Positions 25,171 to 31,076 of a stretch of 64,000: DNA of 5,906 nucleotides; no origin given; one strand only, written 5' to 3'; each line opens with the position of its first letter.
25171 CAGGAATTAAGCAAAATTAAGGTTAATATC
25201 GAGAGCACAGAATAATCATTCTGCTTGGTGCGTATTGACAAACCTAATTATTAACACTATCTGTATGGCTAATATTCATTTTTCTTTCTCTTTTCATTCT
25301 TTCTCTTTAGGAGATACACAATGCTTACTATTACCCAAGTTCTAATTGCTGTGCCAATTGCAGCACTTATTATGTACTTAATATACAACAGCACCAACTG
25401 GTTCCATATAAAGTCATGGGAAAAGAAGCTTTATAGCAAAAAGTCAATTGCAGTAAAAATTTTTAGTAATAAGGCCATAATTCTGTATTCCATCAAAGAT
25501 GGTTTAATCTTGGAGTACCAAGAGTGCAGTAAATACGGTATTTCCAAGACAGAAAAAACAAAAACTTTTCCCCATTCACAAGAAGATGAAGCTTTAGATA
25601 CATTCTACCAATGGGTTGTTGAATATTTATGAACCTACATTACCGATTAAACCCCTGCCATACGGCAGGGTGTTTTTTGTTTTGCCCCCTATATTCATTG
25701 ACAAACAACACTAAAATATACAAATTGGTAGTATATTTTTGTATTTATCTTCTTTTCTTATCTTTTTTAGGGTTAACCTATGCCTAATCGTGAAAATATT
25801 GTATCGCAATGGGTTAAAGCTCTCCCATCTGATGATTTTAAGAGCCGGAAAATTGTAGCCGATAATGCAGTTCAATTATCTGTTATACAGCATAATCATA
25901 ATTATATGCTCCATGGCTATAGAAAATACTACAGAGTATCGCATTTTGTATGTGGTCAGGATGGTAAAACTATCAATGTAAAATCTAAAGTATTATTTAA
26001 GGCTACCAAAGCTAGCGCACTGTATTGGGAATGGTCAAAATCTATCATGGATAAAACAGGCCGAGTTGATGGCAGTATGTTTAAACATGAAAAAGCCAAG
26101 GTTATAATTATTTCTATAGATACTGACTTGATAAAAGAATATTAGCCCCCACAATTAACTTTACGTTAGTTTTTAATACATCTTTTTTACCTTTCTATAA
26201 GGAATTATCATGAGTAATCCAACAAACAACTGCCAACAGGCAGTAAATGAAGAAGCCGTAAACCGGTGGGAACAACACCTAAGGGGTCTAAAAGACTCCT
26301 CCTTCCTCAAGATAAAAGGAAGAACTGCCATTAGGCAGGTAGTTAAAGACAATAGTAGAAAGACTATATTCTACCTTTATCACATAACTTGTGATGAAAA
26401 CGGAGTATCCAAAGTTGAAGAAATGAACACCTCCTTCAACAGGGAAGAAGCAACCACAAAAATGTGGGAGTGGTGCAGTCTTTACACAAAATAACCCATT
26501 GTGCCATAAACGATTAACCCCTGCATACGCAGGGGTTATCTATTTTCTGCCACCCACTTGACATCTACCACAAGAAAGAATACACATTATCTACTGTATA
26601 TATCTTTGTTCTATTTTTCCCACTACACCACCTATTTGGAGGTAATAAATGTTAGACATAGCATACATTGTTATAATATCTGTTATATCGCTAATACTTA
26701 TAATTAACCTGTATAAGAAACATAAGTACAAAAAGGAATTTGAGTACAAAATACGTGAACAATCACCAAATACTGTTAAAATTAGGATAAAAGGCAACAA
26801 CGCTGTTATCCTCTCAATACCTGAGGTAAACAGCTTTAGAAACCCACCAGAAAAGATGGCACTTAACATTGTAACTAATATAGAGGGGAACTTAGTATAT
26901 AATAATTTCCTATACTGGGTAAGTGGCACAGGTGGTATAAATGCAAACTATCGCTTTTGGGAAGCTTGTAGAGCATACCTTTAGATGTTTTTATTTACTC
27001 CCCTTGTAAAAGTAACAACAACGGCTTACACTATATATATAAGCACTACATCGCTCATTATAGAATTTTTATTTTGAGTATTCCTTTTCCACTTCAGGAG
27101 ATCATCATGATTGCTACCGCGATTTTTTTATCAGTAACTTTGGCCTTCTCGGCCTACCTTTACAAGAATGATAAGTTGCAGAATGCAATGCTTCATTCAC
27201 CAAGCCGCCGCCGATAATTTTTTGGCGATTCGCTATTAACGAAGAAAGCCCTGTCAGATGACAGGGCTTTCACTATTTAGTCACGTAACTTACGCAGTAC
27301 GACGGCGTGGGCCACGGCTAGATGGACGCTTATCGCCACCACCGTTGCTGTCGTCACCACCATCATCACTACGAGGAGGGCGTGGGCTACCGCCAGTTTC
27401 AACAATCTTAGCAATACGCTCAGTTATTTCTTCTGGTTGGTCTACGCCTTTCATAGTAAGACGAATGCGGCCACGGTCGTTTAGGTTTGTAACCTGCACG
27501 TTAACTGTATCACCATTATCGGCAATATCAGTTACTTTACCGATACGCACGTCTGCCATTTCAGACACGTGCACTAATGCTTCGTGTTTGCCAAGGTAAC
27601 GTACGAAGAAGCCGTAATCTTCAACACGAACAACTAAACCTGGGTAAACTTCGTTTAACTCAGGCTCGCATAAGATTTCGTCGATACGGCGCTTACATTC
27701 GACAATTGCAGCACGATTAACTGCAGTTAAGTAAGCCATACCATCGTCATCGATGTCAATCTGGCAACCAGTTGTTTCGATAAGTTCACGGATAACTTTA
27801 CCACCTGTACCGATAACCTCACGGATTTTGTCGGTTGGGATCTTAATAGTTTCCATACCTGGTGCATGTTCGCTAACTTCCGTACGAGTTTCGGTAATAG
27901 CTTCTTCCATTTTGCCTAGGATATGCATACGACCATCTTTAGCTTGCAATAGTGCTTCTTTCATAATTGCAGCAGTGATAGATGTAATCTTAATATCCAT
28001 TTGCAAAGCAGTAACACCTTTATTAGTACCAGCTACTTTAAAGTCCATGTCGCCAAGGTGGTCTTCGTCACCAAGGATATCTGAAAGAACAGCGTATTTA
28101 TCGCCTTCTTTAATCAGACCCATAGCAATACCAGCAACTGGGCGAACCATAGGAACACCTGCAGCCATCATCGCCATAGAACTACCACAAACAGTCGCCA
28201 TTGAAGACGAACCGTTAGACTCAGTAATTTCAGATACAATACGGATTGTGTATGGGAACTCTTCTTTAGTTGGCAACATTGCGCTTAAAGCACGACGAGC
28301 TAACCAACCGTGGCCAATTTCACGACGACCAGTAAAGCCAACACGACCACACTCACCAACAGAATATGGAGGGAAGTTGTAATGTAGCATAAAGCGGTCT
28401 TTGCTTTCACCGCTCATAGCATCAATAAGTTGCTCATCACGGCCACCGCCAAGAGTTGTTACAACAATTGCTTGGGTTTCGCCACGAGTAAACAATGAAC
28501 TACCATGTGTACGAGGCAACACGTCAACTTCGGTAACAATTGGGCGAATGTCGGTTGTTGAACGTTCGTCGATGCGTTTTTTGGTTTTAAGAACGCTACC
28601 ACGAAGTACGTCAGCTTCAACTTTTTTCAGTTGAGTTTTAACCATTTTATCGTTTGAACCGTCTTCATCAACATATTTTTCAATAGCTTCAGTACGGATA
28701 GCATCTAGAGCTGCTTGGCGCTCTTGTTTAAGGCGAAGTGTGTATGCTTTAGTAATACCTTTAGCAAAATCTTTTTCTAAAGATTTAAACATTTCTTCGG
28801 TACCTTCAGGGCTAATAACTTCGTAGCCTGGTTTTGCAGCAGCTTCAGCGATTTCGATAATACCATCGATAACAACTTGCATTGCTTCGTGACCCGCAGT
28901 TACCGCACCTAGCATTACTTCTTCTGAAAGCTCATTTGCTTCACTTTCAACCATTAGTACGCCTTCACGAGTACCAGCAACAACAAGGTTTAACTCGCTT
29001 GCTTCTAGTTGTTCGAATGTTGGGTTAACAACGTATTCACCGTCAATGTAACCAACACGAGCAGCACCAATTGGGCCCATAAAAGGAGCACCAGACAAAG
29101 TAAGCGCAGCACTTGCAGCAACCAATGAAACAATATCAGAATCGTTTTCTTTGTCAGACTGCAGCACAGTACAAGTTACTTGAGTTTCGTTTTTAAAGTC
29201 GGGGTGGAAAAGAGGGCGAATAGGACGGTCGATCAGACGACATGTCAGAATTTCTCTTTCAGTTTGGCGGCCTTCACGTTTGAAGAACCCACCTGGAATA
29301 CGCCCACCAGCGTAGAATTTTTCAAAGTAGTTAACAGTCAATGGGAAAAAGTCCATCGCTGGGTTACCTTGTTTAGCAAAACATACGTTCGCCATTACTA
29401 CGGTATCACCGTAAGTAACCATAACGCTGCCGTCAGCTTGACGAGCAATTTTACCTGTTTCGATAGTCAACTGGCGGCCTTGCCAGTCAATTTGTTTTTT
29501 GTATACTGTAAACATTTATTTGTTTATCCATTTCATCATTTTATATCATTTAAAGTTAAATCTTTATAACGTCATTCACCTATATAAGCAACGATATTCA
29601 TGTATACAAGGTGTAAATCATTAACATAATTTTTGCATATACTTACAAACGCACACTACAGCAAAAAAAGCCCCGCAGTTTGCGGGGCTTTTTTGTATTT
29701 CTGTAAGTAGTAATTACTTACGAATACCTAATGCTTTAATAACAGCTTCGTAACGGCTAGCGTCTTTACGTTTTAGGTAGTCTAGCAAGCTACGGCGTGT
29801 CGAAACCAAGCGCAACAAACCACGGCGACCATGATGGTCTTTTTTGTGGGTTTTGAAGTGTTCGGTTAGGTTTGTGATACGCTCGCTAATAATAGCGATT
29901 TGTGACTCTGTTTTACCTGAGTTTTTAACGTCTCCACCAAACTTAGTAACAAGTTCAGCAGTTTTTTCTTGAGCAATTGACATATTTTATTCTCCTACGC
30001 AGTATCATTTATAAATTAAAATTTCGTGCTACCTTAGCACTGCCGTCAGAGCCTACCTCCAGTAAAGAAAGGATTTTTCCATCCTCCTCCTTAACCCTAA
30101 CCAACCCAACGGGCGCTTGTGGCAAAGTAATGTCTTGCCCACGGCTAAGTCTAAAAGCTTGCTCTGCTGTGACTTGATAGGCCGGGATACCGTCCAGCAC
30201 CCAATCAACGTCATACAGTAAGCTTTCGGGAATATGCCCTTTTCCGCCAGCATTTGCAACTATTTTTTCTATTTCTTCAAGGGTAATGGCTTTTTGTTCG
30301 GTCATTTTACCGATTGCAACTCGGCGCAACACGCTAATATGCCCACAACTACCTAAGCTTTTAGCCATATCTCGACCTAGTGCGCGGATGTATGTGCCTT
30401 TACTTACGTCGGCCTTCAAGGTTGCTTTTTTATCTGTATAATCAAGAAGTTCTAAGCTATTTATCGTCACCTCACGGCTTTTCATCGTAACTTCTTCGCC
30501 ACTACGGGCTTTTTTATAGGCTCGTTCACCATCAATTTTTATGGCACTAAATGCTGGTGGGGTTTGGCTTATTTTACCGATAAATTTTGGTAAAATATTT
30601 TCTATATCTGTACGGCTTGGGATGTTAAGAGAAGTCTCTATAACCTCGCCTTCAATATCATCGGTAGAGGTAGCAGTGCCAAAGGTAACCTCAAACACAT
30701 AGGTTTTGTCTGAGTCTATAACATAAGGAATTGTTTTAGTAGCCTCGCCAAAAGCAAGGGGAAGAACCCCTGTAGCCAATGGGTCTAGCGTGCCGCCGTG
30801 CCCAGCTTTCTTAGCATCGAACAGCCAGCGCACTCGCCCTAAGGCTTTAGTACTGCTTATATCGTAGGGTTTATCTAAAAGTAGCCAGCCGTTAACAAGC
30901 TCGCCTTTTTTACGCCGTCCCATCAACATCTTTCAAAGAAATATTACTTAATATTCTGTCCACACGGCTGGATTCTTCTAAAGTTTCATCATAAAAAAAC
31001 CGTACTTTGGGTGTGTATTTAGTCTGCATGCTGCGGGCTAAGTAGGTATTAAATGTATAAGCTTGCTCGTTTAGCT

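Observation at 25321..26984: Array 1 of a novel nine-member small-protein family (four tandem genes between rlmN and pnp)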

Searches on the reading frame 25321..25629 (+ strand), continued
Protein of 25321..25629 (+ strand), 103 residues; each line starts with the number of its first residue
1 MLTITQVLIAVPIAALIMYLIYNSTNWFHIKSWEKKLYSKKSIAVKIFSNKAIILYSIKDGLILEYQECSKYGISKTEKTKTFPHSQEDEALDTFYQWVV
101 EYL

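Call 77: find_encoding_contigs(protein=P0025, flank=10000, max_places=3)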
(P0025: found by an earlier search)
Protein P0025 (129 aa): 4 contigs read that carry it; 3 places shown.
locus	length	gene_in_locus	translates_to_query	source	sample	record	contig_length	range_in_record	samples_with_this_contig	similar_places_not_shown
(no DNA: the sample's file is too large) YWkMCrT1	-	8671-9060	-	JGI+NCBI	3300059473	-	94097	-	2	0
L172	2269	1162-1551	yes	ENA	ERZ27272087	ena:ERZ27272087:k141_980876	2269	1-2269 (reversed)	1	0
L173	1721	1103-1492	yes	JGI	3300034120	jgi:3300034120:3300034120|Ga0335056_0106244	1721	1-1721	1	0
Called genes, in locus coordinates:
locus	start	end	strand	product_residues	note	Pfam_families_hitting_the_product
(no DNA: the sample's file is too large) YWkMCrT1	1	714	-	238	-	?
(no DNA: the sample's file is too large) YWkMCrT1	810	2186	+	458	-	PF07433:DUF1513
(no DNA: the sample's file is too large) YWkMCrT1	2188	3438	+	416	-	-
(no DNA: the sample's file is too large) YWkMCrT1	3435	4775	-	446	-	-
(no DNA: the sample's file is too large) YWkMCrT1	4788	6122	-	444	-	-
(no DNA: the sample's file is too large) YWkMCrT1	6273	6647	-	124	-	-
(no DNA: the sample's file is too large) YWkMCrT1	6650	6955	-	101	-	-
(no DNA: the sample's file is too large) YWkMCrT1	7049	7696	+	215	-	PF00814:TsaD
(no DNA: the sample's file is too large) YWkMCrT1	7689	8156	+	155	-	PF00583:Acetyltransf_1, PF13673:Acetyltransf_10, PF13508:Acetyltransf_7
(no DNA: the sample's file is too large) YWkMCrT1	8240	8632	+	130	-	-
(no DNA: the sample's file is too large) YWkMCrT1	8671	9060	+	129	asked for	-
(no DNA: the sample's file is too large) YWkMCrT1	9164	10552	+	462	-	PF00919:UPF0004, PF04055:Radical_SAM, PF01938:TRAM (faint)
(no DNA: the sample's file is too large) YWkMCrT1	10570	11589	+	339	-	PF00580:UvrD-helicase (faint), PF02562:PhoH, PF13604:AAA_30, PF13245:AAA_19 (weak)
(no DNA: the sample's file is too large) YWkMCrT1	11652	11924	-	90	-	-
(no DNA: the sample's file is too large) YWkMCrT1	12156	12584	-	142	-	PF13560:HTH_31 (weak), PF01381:HTH_3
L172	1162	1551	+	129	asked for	-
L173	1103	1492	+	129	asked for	-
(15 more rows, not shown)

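Call 85: fold_search(model_id=the predicted structure, library=viral)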
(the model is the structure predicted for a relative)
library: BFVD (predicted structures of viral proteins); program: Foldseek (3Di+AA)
matches with E <= 10: 1586; with E <= 0.001: 0
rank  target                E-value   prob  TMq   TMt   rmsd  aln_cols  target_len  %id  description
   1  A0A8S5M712            3.9e-03  1.00  0.59  0.19   8.2        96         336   12  Uncharacterized protein [Siphoviridae sp. ctrgt10]
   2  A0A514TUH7            9.4e-03  1.00  0.46  0.52   5.0        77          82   12  Uncharacterized protein [Aeromonas phage PS1]
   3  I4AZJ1                1.3e-02  1.00  0.53  0.57   4.0        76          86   17  (no name in the UniProt tables at hand)
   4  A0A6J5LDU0            3.2e-02  1.00  0.48  0.63   7.1        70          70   13  Uncharacterized protein [uncultured Caudovirales phage]
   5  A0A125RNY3            3.2e-02  0.80  0.35  0.21  14.2        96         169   22  (no name in the UniProt tables at hand)
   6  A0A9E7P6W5            3.8e-02  0.99  0.44  0.46   3.4        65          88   18  (no name in the UniProt tables at hand)
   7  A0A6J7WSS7            4.3e-02  1.00  0.51  0.67   2.6        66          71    6  Uncharacterized protein [uncultured Caudovirales phage]
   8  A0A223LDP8            4.3e-02  0.98  0.42  0.18   6.2        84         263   11  Uncharacterized protein [Bacillus phage PBS1]
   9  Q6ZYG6                4.3e-02  0.89  0.38  0.29   9.4        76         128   16  Uncharacterized protein [Pyrobaculum spherical virus (isolate United States/Yellowstone)]
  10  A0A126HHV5            4.6e-02  1.00  0.53  0.34   3.8        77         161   16  (no name in the UniProt tables at hand)
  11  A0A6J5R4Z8            4.8e-02  1.00  0.46  0.62   4.9        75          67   11  Uncharacterized protein [uncultured Caudovirales phage]
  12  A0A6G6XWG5            5.1e-02  1.00  0.49  0.68   5.2        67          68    7  (no name in the UniProt tables at hand)
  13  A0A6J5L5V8            5.1e-02  0.99  0.51  0.41   5.0        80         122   19  Uncharacterized protein [uncultured Caudovirales phage]
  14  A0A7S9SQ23            5.4e-02  1.00  0.52  0.70   3.5        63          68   14  (no name in the UniProt tables at hand)
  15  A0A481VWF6            5.4e-02  1.00  0.44  0.56   3.5        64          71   14  (no name in the UniProt tables at hand)
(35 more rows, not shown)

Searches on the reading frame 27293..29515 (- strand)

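Call 91: search_protein_families(library=ncbifam, proteins=[window:27293-29515:-], max_evalue=1e-10)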
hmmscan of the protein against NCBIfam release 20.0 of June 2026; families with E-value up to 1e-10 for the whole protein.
window:27293-29515:- (741 aa): 5 families
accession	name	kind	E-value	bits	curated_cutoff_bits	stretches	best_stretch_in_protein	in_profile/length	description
TIGR03591.1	polynuc_phos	equivalog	5.9e-300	996.7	525.05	1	11-690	2-688/689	polyribonucleotide nucleotidyltransferase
NF008805.1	PRK11824.1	equivalog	5.5e-296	983.5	471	1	7-689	2-681/683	polyribonucleotide nucleotidyltransferase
TIGR02696.1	pppGpp_PNP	exception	3.2e-190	634.1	1106.75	1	13-686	16-718/720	guanosine pentaphosphate synthetase I/polyribonucleotide nucleotidyltransferase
TIGR02065.1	ECX1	equivalog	4.5e-29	101.4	318.7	1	309-540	4-226/230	exosome complex exonuclease Rrp41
NF000907.0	PRK00087.1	equivalog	5.8e-11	41.3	624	1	622-699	565-643/671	bifunctional 4-hydroxy-3-methylbut-2-enyl diphosphate reductase/30S ribosomal protein S1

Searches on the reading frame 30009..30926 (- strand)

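Call 37: search_protein_families(library=pfam, proteins=[window:30009-30926:-], max_evalue=0.00001)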
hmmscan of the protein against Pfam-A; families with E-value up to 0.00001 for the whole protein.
window:30009-30926:- (305 aa): 2 families
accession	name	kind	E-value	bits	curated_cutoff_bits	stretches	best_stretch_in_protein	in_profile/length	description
PF01509.24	TruB_N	-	2e-55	187.7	27.3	1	33-180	1-149/149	TruB family pseudouridylate synthase (N terminal domain)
PF16198.10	TruB_C_2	-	1.5e-08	35.1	29.3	1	181-225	1-47/66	tRNA pseudouridylate synthase B C-terminal domain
